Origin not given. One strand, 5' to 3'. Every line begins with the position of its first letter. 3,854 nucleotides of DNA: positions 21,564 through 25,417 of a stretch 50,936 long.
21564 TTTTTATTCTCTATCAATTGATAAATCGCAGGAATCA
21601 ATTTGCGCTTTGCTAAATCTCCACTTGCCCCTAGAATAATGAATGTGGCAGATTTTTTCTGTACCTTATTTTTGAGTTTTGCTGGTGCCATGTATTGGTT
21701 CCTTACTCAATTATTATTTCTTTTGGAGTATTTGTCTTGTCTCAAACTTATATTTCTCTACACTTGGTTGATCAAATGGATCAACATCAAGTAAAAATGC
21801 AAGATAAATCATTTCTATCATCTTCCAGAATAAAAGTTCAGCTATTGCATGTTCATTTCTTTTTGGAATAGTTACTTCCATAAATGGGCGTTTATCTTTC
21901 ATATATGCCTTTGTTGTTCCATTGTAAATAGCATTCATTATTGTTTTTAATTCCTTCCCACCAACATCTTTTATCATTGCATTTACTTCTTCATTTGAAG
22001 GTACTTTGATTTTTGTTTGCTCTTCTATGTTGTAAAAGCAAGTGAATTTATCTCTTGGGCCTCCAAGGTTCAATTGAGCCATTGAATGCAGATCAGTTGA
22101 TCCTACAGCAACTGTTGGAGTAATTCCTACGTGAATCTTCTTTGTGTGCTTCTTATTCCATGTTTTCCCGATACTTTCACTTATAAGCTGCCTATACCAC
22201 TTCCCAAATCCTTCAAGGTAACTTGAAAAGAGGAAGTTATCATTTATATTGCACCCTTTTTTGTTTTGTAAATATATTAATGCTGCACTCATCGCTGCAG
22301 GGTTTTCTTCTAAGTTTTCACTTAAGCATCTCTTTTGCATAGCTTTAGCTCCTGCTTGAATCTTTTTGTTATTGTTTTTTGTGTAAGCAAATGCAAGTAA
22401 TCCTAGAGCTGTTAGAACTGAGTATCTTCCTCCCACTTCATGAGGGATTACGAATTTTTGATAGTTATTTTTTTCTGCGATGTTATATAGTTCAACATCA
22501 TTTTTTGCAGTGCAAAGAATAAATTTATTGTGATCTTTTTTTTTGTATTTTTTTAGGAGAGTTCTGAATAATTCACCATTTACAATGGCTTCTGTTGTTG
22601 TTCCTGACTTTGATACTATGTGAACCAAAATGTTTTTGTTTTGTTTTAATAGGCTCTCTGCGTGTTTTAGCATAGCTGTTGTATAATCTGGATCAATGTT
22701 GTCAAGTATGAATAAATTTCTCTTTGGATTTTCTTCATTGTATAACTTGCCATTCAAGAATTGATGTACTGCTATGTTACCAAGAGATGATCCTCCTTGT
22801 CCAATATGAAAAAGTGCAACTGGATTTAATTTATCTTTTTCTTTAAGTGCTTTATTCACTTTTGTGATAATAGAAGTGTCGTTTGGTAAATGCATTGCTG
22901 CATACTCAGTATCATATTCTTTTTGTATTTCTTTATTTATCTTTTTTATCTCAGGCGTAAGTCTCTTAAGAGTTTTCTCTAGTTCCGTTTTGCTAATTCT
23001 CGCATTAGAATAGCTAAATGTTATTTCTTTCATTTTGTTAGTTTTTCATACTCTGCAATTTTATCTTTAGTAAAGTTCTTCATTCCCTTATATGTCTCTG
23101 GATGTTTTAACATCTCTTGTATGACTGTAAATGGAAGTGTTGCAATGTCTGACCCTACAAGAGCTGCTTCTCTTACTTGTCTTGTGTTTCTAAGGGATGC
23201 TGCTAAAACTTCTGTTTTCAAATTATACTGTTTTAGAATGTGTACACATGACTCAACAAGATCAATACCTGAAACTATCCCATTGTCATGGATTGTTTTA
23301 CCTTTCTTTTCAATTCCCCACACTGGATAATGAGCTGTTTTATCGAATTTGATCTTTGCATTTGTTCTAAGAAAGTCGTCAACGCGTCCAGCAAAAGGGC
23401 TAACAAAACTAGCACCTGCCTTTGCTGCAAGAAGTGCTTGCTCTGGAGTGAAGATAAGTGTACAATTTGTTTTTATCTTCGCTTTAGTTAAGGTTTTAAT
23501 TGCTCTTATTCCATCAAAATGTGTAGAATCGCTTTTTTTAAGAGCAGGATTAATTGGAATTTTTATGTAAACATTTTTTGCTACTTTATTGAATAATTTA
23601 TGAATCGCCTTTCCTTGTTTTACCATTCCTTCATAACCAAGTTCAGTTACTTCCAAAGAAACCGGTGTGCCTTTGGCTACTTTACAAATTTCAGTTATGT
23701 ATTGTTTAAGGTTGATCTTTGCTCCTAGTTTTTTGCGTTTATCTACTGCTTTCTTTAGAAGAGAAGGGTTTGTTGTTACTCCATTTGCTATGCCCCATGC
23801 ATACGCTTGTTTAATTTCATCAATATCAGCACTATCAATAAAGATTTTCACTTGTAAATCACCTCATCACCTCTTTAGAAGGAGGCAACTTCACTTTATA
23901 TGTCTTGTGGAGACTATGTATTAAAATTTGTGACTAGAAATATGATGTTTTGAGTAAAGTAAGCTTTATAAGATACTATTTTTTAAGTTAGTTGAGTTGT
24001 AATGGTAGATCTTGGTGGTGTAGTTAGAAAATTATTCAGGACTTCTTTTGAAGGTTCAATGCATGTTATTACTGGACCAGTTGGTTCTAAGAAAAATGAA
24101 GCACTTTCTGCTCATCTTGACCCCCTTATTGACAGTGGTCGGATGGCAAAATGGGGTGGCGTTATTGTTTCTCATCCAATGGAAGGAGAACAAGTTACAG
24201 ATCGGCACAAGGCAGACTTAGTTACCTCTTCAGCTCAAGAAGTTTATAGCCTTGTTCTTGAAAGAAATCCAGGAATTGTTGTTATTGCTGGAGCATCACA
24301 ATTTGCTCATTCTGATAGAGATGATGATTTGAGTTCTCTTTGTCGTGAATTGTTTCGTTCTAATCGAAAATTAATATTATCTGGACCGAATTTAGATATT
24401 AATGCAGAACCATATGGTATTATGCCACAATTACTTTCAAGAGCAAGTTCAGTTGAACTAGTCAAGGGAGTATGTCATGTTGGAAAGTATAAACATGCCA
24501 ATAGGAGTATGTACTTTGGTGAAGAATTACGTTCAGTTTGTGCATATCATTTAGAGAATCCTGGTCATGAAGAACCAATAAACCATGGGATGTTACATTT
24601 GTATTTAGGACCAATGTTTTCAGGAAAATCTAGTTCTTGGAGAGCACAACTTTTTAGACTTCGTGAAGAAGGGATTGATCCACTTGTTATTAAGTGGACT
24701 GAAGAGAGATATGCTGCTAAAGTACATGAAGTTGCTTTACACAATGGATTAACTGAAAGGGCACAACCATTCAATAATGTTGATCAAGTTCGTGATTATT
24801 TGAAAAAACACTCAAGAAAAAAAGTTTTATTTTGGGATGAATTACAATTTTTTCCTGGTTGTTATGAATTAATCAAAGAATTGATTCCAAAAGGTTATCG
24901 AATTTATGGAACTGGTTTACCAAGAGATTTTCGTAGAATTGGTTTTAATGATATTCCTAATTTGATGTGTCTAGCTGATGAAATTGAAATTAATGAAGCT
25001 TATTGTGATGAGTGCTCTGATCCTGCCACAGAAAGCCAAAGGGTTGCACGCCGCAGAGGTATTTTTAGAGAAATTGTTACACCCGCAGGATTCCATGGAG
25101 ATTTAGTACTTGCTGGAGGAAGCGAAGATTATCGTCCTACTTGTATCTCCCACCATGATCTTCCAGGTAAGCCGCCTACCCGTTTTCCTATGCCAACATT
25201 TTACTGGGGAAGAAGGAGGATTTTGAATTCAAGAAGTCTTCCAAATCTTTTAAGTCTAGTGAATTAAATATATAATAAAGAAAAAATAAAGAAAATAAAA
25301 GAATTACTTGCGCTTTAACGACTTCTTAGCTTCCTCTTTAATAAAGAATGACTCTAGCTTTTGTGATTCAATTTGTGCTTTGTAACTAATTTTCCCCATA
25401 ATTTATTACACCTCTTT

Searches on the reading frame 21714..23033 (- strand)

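Call 98: search_protein_families(library=pfam, proteins=[window:21714-23033:-], max_evalue=0.001)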
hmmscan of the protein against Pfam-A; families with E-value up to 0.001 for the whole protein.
window:21714-23033:- (439 aa): 1 family
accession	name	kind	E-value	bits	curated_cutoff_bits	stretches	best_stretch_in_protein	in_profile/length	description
PF00342.24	PGI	-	1.1e-24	87.3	22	1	74-321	99-340/486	Phosphoglucose isomerase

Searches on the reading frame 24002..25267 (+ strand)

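Call 98: search_protein_families(library=pfam, proteins=[window:24002-25267:+], max_evalue=0.001)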
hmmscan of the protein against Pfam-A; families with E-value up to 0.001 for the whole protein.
window:24002-25267:+ (421 aa): 1 family
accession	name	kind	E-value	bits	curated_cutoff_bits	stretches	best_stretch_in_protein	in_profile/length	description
PF00265.24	TK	-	9.5e-32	110.7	20.6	2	196-385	1-176/176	Thymidine kinase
